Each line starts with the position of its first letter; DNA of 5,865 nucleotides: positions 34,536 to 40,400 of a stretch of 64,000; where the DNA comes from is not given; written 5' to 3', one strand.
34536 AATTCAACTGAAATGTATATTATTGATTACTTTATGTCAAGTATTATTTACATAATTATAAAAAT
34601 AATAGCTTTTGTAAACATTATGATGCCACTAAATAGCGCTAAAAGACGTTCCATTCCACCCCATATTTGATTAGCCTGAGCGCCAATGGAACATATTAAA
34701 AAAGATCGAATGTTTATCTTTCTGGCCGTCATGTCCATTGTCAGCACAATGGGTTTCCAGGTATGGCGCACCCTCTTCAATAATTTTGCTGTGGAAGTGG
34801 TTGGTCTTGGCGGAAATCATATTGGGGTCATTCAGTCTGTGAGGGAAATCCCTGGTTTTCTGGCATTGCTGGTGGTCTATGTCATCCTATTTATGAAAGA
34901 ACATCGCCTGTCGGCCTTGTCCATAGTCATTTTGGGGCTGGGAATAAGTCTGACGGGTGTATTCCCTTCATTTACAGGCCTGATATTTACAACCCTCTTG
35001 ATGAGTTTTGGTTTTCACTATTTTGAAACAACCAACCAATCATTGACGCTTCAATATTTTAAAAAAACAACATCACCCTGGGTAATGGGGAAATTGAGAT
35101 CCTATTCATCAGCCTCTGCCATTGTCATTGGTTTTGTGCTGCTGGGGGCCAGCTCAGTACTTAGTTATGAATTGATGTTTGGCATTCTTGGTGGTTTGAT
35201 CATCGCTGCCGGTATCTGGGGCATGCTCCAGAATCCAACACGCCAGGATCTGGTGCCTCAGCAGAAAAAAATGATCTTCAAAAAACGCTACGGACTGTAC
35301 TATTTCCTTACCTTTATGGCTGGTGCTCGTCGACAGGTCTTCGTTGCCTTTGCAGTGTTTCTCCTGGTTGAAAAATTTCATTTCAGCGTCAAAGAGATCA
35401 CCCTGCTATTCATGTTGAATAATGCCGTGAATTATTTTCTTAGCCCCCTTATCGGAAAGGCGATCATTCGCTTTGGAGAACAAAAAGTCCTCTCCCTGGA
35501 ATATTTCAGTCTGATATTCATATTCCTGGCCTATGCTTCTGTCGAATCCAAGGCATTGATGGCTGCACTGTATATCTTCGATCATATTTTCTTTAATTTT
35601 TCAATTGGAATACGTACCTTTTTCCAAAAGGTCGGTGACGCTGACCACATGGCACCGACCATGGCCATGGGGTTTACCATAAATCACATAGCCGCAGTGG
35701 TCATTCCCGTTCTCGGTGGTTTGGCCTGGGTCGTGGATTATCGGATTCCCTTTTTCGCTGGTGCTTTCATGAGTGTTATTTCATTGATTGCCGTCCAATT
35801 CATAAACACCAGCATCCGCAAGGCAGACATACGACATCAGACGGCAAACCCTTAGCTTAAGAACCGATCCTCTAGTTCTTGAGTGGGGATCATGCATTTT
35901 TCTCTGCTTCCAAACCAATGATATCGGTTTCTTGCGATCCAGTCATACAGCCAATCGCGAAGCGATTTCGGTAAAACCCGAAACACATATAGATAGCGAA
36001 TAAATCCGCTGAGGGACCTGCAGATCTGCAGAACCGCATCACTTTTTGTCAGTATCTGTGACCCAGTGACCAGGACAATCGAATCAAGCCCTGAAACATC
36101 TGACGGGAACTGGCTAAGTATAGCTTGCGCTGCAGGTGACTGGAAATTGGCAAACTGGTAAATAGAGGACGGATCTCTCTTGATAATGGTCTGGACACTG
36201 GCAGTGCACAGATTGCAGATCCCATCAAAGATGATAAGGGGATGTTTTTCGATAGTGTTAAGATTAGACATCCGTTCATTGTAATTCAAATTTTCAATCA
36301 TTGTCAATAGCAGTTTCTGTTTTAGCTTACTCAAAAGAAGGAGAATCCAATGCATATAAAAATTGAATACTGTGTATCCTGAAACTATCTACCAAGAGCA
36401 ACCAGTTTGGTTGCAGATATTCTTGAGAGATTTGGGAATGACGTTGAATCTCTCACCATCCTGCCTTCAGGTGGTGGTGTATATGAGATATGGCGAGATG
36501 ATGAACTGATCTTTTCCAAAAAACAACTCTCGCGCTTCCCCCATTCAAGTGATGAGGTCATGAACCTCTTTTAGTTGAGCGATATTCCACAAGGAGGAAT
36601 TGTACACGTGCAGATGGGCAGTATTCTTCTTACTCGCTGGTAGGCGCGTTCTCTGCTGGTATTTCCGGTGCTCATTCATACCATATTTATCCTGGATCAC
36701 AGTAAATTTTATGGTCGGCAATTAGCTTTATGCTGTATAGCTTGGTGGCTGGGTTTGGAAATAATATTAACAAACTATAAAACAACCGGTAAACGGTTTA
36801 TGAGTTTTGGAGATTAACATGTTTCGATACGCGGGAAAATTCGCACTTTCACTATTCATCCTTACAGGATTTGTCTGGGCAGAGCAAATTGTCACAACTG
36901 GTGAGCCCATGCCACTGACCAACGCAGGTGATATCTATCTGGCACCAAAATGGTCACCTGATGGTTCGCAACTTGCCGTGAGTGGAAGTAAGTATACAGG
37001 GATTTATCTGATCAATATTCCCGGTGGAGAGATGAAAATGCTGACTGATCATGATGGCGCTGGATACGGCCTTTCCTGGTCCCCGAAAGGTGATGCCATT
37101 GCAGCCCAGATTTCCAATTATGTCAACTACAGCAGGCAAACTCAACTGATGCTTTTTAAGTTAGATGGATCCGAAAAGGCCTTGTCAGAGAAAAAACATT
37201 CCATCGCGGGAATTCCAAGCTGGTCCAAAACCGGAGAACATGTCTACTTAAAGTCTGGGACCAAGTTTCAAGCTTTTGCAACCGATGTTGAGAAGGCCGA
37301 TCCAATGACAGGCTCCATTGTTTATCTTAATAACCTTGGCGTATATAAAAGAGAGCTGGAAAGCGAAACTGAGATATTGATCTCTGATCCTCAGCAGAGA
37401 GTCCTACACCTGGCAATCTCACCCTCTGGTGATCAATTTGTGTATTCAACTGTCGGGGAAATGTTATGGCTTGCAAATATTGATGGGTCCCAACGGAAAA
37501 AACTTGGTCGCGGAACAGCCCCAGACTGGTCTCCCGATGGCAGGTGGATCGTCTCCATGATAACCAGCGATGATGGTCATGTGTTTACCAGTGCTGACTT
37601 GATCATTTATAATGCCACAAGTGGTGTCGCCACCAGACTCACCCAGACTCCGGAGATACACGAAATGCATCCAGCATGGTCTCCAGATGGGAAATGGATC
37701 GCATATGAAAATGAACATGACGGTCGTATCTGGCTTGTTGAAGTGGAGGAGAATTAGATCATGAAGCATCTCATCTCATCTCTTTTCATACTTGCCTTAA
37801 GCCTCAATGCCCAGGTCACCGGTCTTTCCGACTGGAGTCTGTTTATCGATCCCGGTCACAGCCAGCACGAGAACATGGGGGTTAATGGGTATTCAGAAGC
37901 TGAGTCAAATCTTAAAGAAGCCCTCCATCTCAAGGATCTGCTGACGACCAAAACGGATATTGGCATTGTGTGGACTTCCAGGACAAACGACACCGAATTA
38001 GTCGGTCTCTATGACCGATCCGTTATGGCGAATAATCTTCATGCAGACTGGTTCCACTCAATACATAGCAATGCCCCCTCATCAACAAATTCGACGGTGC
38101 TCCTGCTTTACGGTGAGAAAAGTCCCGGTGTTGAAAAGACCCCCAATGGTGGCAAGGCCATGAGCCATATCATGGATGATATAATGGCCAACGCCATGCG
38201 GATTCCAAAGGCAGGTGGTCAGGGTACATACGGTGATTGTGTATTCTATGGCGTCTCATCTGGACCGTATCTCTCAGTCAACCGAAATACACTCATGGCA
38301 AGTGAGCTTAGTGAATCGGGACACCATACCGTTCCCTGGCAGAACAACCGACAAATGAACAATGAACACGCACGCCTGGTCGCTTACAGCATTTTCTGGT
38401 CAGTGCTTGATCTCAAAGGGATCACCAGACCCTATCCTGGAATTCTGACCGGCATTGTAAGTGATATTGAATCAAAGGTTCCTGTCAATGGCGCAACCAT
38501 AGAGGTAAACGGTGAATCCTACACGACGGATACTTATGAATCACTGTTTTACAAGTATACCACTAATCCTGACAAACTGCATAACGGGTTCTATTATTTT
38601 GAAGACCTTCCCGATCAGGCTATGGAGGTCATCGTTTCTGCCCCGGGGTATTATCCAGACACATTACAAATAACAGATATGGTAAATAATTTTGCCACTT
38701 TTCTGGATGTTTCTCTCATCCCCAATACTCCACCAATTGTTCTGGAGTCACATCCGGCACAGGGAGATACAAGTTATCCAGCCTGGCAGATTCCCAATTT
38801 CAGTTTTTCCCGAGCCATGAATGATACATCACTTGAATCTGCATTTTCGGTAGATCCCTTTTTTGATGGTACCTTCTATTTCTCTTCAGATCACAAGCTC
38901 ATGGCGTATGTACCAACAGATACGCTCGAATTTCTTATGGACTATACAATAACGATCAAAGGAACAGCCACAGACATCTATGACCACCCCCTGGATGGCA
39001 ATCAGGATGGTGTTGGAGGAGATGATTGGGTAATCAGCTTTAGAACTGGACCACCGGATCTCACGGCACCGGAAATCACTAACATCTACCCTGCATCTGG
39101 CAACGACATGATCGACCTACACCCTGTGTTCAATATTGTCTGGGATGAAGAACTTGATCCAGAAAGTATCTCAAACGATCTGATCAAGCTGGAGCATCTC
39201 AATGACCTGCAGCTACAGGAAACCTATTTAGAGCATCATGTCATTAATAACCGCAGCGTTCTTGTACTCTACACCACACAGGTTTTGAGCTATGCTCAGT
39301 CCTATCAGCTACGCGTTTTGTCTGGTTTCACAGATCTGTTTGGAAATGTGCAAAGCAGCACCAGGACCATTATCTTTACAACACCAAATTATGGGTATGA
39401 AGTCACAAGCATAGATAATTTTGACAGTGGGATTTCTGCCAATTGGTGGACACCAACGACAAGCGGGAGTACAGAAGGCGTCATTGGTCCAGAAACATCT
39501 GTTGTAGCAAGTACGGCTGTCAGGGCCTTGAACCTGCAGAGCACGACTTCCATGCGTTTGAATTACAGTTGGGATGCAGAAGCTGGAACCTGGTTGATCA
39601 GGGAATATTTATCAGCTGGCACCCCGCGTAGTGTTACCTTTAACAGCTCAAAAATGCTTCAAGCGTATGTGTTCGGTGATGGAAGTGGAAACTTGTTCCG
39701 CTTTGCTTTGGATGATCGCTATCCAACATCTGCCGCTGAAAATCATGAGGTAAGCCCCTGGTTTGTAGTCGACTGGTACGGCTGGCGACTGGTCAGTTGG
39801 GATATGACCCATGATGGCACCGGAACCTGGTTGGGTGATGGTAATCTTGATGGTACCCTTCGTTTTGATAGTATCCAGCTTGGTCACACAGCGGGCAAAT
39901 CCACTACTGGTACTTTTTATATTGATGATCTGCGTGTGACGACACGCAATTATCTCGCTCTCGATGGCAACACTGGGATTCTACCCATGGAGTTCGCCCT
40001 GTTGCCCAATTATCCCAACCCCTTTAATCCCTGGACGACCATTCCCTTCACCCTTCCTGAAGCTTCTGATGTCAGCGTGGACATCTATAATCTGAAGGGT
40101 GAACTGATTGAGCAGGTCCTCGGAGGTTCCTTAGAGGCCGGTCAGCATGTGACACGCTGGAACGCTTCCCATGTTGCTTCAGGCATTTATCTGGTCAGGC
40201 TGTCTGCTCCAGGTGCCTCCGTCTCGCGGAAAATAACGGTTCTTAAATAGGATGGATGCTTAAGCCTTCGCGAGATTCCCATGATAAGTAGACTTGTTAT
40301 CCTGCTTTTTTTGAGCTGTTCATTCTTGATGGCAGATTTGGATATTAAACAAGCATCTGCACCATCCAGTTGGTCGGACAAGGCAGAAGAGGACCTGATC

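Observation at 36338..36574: Unannotated Rdx-family selenoprotein with in-frame UGA and SECIS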

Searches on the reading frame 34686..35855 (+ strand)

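Call 25: search_protein_families(library=pfam, proteins=[window:34686-35855:+], max_evalue=0.001)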
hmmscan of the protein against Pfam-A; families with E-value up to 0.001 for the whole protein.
window:34686-35855:+ (389 aa): 1 family
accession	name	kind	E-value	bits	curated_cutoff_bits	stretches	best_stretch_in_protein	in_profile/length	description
PF07690.21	MFS_1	-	1.2e-13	51.1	33.4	2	14-338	2-344/347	Major Facilitator Superfamily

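Call 42: search_protein_families(library=ncbifam, proteins=[window:34686-35855:+], max_evalue=0.00001)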
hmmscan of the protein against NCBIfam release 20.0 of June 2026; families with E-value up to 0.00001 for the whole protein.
window:34686-35855:+ (389 aa): 0 families

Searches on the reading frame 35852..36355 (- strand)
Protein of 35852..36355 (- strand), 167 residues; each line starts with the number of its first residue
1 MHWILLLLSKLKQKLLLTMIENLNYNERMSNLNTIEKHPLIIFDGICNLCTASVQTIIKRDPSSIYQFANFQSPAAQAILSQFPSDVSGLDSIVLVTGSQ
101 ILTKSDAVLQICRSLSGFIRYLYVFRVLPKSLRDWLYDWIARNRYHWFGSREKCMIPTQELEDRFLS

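Call 25: search_protein_families(library=pfam, proteins=[window:35852-36355:-], max_evalue=0.001)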
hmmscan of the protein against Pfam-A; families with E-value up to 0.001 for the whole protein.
window:35852-36355:- (167 aa): 1 family
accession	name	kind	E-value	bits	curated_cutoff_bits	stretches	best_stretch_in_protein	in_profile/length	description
PF04134.17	DCC1-like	-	3.6e-29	102.7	27.8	1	41-149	1-112/113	DCC1-like thiol-disulfide oxidoreductase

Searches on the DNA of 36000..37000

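Call 7: search_rna_families(source=window, start=36000, end=37000, threshold=evalue, max_evalue=10)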
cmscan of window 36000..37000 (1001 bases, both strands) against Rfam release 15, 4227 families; matches with E-value up to 10: 1.
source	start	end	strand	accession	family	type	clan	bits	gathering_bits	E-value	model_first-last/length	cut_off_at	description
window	36574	36610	+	RF02934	caiA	Gene; sRNA;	-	16.6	55.5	8.8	1-78/78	no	caiA RNA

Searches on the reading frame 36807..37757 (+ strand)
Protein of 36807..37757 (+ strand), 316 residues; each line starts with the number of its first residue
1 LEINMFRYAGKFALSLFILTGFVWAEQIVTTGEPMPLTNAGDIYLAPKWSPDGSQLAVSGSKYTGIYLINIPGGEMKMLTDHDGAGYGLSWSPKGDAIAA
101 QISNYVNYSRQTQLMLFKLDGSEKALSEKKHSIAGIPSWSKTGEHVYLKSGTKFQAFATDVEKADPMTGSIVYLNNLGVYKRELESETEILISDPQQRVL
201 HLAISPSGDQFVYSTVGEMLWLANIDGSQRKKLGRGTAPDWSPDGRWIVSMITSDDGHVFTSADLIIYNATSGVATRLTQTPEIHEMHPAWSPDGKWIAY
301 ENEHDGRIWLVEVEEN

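Call 25: search_protein_families(library=pfam, proteins=[window:36807-37757:+], max_evalue=0.001)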
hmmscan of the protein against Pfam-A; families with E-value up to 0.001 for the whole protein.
window:36807-37757:+ (316 aa): 6 families
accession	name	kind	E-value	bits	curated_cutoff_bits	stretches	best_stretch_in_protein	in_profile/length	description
PF07676.18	PD40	-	4.5e-18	65.1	20.9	1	276-304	2-29/38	WD40-like Beta Propeller Repeat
PF25174.1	Beta-prop_THOC3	-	5.1e-08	32.7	305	0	46-101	93-147/272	THOC3 beta-propeller domain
PF00400.38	WD40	-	6.9e-08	33.1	27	0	240-259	18-35/39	WD domain, G-beta repeat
PF00930.27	DPPIV_N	-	7.6e-08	31.9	22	0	255-312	15-69/354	Dipeptidyl peptidase IV (DPP IV) N-terminal region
PF24807.1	WD40_CDC20-Fz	-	0.00035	20.4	200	0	48-218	142-287/292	CDC20/Fizzy WD40 domain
PF12894.13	ANAPC4_WD40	-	0.00051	20.7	22.9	0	290-315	45-69/91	Anaphase-promoting complex subunit 4 WD40 domain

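Call 42: search_protein_families(library=ncbifam, proteins=[window:36807-37757:+], max_evalue=0.00001)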
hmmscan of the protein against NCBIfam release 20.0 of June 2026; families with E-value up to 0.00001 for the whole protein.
window:36807-37757:+ (316 aa): 4 families
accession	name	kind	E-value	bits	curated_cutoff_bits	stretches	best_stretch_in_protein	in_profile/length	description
TIGR02800.1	propeller_TolB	equivalog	8.6e-23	80.9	343.15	2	30-161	223-354/418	Tol-Pal system beta propeller repeat protein TolB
NF053518.1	DipepPtdsDpp5Prph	equivalog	8.1e-11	41.2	900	1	64-302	42-266/655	dipeptidyl-peptidase Dpp5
NF002183.0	PRK01029.1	equivalog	1.1e-10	41.1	405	0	231-304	324-391/429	Tol-Pal system protein TolB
NF033523.0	lasso_peptidase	equivalog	7.2e-10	38.2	400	0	283-313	87-117/638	Atxe2 family lasso peptide isopeptidase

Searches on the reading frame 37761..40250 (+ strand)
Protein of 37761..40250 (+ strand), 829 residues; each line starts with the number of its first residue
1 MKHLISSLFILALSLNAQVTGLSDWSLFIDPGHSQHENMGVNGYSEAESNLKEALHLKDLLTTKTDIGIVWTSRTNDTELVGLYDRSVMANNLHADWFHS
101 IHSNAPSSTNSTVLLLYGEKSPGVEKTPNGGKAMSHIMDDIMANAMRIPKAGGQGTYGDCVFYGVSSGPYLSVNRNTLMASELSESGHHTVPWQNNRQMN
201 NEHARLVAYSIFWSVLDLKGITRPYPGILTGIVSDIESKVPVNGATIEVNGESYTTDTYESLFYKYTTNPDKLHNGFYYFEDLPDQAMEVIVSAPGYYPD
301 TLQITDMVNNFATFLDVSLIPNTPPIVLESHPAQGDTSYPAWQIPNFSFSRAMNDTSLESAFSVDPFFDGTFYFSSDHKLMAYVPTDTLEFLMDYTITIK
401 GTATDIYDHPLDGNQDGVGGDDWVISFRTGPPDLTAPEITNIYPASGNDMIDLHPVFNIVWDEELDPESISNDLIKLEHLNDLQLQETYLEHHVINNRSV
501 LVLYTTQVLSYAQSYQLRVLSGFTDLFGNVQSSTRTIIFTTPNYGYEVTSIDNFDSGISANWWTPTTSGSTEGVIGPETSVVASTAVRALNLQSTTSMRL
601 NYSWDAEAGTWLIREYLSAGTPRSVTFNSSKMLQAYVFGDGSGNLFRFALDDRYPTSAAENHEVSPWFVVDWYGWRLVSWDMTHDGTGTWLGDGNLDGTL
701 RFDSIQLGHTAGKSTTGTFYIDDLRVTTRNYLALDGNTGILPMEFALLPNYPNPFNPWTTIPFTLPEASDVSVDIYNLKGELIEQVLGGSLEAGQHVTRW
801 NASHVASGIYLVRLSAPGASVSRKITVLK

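Call 25: search_protein_families(library=pfam, proteins=[window:37761-40250:+], max_evalue=0.001)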
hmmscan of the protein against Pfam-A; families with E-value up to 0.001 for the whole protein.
window:37761-40250:+ (829 aa): 5 families
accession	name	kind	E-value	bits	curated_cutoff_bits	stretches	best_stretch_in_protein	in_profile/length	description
PF13205.12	Big_5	-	1.1e-15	58.7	23.6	2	434-541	2-105/105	Bacterial Ig-like domain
PF01520.23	Amidase_3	-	1.6e-13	51.5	27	1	28-211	2-168/174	N-acetylmuramoyl-L-alanine amidase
PF18962.6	Por_Secre_tail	-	1.1e-09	38.9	27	1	751-827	2-75/75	Secretion system C-terminal sorting domain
PF13620.12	CarboxypepD_reg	-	1.4e-06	29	32.3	1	229-305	2-68/82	Carboxypeptidase regulatory-like domain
PF13860.13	FlgD_ig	-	2e-05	24.9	27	1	762-816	15-75/79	FlgD Ig-like domain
